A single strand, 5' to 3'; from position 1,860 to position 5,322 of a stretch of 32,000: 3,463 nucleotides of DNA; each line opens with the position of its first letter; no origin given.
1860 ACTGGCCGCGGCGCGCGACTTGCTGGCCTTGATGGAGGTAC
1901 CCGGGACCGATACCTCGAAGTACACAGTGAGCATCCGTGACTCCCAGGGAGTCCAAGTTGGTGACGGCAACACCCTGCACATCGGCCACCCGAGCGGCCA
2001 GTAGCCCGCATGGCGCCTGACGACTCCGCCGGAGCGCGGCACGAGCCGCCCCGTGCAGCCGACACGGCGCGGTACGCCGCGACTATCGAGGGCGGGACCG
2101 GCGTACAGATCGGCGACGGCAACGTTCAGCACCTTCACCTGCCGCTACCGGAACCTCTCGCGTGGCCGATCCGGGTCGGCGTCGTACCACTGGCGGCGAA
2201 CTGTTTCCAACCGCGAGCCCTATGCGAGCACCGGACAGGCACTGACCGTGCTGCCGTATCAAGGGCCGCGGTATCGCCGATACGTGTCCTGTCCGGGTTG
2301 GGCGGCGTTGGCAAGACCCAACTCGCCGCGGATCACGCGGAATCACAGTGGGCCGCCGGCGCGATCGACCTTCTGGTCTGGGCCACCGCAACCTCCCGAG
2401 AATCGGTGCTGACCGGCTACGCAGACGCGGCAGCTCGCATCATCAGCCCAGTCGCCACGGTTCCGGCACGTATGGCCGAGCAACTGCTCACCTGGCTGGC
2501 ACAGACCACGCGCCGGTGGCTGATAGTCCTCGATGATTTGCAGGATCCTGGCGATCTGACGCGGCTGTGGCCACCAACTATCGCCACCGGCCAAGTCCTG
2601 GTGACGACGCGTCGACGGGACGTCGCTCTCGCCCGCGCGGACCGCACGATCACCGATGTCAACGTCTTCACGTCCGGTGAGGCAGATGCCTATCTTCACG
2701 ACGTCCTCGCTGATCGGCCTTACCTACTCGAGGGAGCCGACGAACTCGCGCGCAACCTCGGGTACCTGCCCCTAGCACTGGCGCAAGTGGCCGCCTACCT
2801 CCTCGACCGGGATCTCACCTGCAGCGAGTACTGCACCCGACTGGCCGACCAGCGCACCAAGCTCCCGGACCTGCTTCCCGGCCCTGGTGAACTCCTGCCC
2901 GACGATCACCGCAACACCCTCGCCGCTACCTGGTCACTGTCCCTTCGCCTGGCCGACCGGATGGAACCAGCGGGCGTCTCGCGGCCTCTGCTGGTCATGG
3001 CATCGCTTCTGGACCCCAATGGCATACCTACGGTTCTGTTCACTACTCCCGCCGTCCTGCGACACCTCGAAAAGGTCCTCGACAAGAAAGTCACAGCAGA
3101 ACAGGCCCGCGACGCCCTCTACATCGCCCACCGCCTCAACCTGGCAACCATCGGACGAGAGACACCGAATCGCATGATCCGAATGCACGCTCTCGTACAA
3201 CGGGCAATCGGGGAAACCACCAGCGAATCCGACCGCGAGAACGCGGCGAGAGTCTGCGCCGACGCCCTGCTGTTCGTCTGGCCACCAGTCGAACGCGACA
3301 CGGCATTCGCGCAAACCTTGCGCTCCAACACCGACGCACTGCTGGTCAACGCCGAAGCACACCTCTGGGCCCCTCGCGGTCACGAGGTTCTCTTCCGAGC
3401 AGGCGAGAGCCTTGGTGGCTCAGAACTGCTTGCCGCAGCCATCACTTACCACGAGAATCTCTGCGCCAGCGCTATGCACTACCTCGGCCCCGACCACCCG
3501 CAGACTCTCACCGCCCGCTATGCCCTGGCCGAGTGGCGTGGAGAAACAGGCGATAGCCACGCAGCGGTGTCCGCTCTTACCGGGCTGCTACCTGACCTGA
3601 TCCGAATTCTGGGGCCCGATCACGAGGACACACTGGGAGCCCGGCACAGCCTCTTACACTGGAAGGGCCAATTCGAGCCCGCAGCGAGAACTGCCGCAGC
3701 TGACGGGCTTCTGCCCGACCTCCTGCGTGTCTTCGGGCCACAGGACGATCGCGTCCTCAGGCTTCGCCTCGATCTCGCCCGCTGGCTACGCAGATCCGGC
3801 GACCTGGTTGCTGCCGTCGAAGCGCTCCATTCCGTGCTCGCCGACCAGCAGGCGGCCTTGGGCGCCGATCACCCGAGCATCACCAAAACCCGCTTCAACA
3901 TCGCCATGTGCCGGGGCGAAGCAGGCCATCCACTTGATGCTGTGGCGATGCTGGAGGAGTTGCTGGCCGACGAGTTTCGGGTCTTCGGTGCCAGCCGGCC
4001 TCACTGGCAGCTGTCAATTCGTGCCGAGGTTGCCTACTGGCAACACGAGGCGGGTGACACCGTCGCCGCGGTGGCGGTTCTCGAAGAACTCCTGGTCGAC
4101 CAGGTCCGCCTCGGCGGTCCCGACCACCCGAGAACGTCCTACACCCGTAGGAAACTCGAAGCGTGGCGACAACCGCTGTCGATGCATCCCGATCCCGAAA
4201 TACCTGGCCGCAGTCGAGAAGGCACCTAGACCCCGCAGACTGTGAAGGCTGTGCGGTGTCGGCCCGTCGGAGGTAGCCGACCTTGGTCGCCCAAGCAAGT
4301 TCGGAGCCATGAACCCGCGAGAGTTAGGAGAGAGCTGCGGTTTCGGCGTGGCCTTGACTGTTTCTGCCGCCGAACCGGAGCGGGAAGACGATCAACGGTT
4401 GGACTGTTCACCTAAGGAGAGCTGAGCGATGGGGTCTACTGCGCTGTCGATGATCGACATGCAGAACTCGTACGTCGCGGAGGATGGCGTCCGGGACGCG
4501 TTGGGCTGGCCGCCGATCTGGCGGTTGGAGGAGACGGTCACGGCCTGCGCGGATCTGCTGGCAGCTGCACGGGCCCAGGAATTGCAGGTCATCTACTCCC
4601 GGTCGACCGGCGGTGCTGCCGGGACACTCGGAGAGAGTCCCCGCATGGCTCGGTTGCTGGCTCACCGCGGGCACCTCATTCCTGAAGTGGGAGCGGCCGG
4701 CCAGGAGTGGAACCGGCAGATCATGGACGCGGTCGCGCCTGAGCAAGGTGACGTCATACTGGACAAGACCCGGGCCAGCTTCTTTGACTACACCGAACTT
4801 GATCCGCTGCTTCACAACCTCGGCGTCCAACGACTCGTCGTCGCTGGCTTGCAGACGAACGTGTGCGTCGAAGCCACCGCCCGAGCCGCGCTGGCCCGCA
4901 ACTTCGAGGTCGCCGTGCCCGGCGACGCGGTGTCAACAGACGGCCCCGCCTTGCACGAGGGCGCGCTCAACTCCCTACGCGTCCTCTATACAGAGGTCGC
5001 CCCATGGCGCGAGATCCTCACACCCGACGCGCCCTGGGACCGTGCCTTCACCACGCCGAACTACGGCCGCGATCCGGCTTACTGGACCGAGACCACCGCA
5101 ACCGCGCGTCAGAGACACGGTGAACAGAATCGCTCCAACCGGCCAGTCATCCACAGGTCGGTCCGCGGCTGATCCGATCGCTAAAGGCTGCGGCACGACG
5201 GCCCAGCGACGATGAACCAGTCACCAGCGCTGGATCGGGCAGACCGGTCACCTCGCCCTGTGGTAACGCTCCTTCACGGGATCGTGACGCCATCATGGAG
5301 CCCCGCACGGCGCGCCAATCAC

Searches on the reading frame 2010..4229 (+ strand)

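Call 68: search_protein_families(library=pfam, proteins=[window:2010-4229:+], max_evalue=0.001)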
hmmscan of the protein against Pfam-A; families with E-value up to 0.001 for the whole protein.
window:2010-4229:+ (739 aa): 6 families
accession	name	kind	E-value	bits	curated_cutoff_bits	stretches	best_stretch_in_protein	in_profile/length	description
PF13424.12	TPR_12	-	2.4e-18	66.5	30.1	2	584-653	4-73/77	Tetratricopeptide repeat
PF00931.28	NB-ARC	-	4.8e-09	36.3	23.5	1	93-267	22-208/248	NB-ARC domain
PF13374.12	TPR_10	-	1.3e-05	25.4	27.5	1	583-622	2-41/42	Tetratricopeptide repeat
PF25000.1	DUF7779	-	0.00033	21.3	27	1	324-407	10-93/95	Domain of unknown function (DUF7779)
PF13174.12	TPR_6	-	0.00066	20.6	26.3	0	629-653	4-28/33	Tetratricopeptide repeat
PF13191.12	AAA_16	-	0.00069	20.6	32.6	1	90-182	25-146/167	AAA ATPase domain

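Call 84: search_protein_families(library=padloc, proteins=[window:2010-4229:+], max_evalue=0.00001)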
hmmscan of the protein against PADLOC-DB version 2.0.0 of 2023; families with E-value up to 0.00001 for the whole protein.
window:2010-4229:+ (739 aa): 0 families

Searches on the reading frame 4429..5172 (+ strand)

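Call 68: search_protein_families(library=pfam, proteins=[window:4429-5172:+], max_evalue=0.001)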
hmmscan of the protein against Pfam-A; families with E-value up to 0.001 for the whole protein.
window:4429-5172:+ (247 aa): 1 family
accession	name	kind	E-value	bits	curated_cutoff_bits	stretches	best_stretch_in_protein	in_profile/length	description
PF00857.26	Isochorismatase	-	1.8e-35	123.1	27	1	4-191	1-171/175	Isochorismatase domain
